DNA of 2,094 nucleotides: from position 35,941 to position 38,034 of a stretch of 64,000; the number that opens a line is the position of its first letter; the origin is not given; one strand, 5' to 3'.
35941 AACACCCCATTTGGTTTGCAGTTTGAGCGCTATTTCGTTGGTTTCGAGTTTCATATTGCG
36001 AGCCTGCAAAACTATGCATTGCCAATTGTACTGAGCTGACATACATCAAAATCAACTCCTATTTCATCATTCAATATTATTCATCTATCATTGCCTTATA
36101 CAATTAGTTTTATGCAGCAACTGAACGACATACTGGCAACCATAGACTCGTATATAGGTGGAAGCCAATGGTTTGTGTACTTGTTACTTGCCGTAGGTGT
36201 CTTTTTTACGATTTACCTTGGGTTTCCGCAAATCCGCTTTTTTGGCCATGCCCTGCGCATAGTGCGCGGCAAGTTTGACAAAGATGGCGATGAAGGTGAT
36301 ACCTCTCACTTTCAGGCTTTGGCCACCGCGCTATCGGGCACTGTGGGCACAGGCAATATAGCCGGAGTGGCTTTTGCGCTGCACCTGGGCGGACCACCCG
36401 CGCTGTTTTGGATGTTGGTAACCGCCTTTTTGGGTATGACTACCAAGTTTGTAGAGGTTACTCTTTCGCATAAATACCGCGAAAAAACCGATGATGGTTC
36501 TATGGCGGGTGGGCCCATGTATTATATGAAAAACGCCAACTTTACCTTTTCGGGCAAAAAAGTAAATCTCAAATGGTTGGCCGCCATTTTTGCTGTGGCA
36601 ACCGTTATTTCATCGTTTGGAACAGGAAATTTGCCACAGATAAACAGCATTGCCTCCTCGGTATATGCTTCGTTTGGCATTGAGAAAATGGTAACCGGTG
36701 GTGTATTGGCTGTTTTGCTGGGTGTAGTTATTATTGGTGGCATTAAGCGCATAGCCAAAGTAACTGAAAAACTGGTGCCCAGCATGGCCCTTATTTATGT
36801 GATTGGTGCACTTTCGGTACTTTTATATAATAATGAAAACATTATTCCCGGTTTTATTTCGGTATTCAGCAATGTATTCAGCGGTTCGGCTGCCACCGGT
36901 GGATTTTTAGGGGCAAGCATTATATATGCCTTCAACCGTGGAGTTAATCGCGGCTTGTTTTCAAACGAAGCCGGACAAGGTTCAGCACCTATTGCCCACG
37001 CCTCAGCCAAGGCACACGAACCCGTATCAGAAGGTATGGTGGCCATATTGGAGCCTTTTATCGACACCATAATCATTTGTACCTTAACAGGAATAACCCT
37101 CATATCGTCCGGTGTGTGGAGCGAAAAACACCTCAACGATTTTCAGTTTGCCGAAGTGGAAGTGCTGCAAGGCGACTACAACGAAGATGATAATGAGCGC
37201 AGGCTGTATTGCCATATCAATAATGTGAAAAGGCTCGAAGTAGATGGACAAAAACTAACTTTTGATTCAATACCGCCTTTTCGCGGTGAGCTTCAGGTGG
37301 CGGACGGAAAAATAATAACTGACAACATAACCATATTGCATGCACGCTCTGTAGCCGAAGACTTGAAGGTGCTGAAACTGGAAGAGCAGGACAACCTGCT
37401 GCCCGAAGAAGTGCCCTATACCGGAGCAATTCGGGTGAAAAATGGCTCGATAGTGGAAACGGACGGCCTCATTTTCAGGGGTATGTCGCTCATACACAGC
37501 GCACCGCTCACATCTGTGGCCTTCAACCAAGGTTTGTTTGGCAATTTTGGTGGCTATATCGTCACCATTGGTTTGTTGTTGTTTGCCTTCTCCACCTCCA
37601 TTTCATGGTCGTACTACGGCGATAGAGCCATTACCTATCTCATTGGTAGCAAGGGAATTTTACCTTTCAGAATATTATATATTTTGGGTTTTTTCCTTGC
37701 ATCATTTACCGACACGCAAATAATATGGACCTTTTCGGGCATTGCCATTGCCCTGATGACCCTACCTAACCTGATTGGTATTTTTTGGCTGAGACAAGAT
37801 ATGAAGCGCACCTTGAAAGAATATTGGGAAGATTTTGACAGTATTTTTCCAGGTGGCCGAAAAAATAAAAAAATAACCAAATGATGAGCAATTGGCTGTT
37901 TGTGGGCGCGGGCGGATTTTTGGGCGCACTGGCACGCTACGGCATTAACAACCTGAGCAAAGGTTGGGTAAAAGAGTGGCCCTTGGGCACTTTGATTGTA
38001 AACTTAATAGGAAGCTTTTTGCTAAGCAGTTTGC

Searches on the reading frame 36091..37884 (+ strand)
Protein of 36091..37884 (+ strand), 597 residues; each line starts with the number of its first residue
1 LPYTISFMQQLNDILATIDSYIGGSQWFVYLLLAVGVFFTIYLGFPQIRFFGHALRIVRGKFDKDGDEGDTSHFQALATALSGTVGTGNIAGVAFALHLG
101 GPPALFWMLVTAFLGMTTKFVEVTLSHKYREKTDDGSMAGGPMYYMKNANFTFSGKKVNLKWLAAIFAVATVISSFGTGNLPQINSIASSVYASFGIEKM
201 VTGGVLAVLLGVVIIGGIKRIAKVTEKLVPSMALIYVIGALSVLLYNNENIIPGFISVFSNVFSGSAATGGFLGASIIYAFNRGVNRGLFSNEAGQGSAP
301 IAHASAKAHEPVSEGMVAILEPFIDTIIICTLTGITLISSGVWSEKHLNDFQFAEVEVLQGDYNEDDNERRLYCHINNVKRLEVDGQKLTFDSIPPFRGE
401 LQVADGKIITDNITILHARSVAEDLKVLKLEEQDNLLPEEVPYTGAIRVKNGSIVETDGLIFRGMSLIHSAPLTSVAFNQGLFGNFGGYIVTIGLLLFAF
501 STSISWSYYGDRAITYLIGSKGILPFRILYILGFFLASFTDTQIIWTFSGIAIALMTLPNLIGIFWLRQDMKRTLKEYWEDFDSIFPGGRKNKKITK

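Call 87: search_protein_families(library=pfam, proteins=[window:36091-37884:+], max_evalue=0.00001)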
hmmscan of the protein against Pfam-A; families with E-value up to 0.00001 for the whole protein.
window:36091-37884:+ (597 aa): 1 family
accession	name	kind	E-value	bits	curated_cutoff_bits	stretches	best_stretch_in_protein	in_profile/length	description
PF01235.23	Na_Ala_symp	-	3.3e-123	412.3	24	1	64-580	6-381/392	Sodium:alanine symporter family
